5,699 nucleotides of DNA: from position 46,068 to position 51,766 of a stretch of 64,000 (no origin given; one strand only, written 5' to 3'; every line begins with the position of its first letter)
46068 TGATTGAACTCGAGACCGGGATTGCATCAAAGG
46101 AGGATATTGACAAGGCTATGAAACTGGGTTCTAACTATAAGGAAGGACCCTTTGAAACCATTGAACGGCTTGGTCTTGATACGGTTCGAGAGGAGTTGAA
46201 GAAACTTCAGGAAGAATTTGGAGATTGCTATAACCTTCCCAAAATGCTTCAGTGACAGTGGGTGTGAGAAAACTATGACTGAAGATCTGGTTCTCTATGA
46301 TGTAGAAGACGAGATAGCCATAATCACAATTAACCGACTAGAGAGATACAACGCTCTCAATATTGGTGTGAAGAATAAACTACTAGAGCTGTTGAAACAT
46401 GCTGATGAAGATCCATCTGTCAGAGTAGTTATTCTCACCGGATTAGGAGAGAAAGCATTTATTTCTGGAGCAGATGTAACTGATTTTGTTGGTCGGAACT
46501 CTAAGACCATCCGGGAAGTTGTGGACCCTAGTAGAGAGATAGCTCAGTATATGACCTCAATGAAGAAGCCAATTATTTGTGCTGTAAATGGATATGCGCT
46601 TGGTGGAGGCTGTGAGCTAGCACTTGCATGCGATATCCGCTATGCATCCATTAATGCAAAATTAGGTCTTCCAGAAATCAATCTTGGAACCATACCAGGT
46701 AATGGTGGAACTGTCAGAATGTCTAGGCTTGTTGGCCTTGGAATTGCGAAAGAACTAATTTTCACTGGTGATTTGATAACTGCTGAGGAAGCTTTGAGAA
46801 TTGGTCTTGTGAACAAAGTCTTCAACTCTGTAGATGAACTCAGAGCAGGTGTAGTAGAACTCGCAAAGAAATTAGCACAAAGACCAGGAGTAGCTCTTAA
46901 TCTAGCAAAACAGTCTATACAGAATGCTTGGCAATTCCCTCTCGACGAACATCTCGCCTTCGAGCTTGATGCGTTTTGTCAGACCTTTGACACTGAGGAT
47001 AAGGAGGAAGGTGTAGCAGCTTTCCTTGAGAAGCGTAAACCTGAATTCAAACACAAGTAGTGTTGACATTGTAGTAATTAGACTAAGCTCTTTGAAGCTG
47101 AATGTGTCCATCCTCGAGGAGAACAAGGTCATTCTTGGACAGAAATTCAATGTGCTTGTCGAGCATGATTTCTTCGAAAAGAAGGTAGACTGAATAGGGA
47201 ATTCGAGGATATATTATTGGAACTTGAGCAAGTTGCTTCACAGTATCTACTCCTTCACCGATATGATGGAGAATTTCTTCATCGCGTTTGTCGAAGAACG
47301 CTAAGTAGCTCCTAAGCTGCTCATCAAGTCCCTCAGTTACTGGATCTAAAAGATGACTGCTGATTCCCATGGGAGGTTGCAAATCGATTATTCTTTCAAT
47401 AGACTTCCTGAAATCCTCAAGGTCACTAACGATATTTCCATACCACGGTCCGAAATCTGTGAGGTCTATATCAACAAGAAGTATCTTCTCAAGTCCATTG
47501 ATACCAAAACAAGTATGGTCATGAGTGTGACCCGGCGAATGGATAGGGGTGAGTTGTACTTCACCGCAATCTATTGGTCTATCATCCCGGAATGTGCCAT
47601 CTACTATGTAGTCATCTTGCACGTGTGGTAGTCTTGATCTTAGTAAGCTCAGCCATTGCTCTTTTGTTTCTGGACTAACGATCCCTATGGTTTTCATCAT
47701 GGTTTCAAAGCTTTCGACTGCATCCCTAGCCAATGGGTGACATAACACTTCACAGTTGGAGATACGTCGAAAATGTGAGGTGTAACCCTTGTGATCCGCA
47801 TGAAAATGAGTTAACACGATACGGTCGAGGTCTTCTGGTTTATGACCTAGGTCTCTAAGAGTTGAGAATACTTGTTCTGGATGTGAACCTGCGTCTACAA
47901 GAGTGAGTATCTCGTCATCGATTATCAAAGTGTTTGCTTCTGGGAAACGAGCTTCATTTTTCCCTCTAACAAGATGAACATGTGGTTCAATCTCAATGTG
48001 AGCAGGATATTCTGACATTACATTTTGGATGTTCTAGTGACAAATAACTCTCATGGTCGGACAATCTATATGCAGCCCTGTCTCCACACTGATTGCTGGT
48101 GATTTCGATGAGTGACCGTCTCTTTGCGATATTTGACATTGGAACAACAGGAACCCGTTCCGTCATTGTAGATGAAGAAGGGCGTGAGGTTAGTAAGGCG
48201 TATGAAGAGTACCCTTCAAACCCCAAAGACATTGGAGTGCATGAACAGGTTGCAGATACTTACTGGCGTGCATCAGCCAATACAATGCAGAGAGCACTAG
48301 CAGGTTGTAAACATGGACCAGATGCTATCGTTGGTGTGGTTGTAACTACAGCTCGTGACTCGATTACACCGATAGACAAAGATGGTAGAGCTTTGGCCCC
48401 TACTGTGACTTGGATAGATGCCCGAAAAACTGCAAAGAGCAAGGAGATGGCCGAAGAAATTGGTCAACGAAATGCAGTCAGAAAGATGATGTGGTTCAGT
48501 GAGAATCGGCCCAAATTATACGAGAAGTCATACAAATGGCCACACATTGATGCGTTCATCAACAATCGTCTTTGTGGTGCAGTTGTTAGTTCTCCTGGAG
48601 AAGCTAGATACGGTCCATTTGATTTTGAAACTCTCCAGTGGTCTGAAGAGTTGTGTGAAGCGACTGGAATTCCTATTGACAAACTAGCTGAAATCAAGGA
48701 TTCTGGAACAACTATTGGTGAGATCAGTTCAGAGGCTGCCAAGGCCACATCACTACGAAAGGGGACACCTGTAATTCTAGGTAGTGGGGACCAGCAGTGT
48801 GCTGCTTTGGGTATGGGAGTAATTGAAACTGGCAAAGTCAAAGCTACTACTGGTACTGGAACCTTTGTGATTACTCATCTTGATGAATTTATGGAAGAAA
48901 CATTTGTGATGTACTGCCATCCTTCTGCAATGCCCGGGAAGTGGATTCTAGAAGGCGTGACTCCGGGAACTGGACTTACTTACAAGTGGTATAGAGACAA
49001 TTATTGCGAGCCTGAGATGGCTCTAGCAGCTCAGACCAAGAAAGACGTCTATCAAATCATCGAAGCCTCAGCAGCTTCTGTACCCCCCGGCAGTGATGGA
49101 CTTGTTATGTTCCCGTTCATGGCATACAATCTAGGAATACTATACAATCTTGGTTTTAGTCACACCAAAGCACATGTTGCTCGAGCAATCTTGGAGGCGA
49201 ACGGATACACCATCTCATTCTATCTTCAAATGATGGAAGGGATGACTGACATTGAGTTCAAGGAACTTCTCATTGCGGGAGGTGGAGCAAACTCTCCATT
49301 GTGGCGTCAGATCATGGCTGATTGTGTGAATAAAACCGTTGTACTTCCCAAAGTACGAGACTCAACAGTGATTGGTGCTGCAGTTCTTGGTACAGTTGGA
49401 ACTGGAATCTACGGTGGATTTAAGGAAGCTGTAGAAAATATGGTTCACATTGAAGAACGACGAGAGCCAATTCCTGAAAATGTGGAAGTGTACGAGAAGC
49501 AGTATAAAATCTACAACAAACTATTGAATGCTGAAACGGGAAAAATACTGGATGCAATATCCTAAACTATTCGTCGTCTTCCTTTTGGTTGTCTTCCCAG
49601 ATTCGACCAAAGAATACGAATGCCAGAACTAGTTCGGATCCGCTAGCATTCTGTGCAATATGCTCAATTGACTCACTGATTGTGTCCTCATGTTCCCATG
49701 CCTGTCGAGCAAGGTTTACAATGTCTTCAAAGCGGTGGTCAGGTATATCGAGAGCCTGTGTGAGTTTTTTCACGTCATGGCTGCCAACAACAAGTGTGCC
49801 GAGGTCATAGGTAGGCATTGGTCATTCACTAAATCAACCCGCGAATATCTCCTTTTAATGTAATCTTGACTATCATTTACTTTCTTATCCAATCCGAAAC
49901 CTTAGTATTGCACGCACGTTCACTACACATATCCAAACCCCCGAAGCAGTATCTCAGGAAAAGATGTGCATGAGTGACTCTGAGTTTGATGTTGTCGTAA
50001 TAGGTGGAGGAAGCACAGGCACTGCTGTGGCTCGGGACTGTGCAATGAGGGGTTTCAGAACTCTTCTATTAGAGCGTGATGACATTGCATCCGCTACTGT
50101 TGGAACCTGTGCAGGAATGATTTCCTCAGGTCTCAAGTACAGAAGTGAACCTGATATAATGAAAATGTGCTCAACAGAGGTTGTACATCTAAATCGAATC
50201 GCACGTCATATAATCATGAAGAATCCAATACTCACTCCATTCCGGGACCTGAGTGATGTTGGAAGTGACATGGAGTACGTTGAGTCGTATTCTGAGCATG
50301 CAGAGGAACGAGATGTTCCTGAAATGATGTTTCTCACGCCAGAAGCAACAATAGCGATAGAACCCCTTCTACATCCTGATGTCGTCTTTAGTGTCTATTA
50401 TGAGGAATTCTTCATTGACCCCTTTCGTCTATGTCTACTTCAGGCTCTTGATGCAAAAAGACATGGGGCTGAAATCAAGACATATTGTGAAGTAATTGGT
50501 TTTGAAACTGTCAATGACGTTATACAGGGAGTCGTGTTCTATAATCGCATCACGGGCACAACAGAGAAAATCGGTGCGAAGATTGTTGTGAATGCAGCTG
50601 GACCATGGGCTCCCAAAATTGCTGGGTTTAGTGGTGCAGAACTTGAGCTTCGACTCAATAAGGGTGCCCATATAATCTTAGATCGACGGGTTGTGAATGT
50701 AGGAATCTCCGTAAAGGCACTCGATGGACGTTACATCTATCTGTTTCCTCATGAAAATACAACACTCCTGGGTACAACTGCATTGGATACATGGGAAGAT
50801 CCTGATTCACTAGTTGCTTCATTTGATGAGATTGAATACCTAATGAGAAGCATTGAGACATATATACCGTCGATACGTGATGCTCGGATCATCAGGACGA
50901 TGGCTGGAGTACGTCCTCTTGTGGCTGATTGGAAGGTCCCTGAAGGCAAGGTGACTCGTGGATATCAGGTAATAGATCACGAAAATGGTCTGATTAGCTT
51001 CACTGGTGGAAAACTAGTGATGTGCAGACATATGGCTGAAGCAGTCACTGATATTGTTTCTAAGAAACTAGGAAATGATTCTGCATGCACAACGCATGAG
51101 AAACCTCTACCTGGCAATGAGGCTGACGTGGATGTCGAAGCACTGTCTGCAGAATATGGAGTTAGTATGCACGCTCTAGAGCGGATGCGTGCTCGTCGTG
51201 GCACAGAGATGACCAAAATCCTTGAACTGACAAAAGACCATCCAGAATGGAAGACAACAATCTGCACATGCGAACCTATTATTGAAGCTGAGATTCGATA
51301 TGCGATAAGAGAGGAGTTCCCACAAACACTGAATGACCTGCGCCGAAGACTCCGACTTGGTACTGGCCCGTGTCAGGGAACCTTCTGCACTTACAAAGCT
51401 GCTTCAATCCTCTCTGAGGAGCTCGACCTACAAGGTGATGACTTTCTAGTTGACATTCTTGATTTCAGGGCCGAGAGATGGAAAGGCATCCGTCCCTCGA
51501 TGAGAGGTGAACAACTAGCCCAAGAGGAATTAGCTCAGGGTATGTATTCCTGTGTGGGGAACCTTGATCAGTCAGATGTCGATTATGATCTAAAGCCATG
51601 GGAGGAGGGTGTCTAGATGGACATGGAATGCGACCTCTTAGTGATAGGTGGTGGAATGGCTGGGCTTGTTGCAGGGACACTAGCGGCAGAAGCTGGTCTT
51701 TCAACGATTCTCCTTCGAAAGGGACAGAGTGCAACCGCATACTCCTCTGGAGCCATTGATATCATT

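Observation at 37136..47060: Two paralogous beta-oxidation-like modules, each with a nitroreductase-family flavoprotein instead of an acyl-CoA dehydrogenase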

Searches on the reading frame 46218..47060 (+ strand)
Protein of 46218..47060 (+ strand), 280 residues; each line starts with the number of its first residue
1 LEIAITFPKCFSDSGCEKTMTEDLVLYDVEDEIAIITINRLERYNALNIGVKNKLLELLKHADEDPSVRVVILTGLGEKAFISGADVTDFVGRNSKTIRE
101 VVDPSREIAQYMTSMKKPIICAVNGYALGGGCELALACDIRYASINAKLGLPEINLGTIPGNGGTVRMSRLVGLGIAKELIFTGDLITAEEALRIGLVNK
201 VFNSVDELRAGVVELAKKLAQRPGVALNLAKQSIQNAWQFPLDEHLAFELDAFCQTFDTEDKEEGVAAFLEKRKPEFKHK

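Call 10: search_protein_families(library=pfam, proteins=[window:46218-47060:+], max_evalue=0.0001)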
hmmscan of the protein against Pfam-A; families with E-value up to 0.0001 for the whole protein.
window:46218-47060:+ (280 aa): 2 families
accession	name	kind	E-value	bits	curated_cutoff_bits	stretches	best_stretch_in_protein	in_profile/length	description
PF00378.25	ECH_1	-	2.8e-65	220.6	27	1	30-279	3-250/251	Enoyl-CoA hydratase/isomerase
PF16113.10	ECH_2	-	8.2e-36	124.6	27.2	1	34-205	2-175/335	Enoyl-CoA hydratase/isomerase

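Call 13: search_protein_families(library=ncbifam, proteins=[window:46218-47060:+], max_evalue=0.001)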
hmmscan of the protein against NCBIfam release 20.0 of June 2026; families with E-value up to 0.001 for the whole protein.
window:46218-47060:+ (280 aa): 73 families (the best 25 are shown)
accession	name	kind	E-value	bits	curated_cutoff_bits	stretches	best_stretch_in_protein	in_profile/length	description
NF004475.0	PRK05809.1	subfamily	4.8e-81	272.1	394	1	25-280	6-260/260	short-chain-enoyl-CoA hydratase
NF005802.0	PRK07657.1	equivalog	6.7e-73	245.4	363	1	24-278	4-258/260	enoyl-CoA hydratase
NF006007.0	PRK08138.1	subfamily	1.3e-66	224.7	355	1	23-279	8-260/261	enoyl-CoA hydratase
NF007239.0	PRK09674.1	equivalog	1.8e-66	224.3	371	1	22-278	3-255/257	2,3-dehydroadipyl-CoA hydratase PaaF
NF005803.0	PRK07658.1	equivalog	5e-65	219.4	313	1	26-280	5-257/257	enoyl-CoA hydratase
NF004517.0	PRK05862.1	equivalog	3.7e-64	216.7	396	1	20-280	1-257/257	enoyl-CoA hydratase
NF051848.1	EnCoAHydtEchA19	equivalog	8.8e-63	212.2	400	1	30-279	7-257/258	enoyl-CoA hydratase EchA19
NF004634.0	PRK05980.1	equivalog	5.9e-60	202.9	375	1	23-279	3-262/263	crotonase/enoyl-CoA hydratase family protein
NF006566.0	PRK09076.1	subfamily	2e-59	201.3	286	1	27-279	9-259/260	enoyl-CoA hydratase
NF004781.0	PRK06127.1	subfamily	7.7e-57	193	291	1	17-279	5-268/269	enoyl-CoA hydratase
NF006100.0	PRK08252.1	subfamily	5.4e-55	186.7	282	1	22-278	2-252/254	crotonase/enoyl-CoA hydratase family protein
NF006699.0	PRK09245.1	subfamily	6e-54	183.1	354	1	23-279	3-265/266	crotonase/enoyl-CoA hydratase family protein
NF042430.2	EnCoAhydt_DpgD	equivalog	6e-53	179.9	400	1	27-278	1-256/258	enoyl-CoA-hydratase DpgD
NF004840.0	PRK06190.1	equivalog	7.2e-53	179.8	253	1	20-261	1-240/260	enoyl-CoA hydratase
NF004796.0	PRK06144.1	subfamily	3e-51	174.4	272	1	18-278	3-260/262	enoyl-CoA hydratase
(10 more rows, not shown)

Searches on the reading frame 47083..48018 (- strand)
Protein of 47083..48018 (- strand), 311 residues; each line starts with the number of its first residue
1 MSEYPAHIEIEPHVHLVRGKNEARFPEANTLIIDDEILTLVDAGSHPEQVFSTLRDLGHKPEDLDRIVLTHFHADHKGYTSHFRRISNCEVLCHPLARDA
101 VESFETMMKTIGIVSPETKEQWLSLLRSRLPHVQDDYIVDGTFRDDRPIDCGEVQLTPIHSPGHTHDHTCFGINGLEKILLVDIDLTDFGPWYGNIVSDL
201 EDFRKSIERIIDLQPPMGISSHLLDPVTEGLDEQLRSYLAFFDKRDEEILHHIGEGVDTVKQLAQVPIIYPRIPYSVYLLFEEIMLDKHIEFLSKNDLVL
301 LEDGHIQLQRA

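Call 11: search_protein_families(library=pfam, proteins=[window:47083-48018:-], max_evalue=0.0001)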
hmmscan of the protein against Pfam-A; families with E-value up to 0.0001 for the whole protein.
window:47083-48018:- (311 aa): 1 family
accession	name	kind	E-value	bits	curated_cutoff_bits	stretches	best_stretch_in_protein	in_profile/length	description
PF00753.33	Lactamase_B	-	2.8e-14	53.9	22.7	1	30-178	9-143/196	Metallo-beta-lactamase superfamily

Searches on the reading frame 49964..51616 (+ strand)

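Call 11: search_protein_families(library=pfam, proteins=[window:49964-51616:+], max_evalue=0.0001)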
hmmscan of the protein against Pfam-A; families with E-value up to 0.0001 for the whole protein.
window:49964-51616:+ (550 aa): 4 families
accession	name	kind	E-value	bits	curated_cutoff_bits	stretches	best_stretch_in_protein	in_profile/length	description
PF01266.30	DAO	-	1.1e-49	170.3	27.9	1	9-350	1-348/353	FAD dependent oxidoreductase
PF16901.10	DAO_C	-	1.5e-13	51.2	31.4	1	375-488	1-120/126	C-terminal domain of alpha-glycerophosphate oxidase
PF04324.20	Fer2_BFD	-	1.1e-09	38.9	26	1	432-485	1-50/50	BFD-like [2Fe-2S] binding domain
PF12831.13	FAD_oxidored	-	7e-06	26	27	0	9-41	1-33/416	FAD dependent oxidoreductase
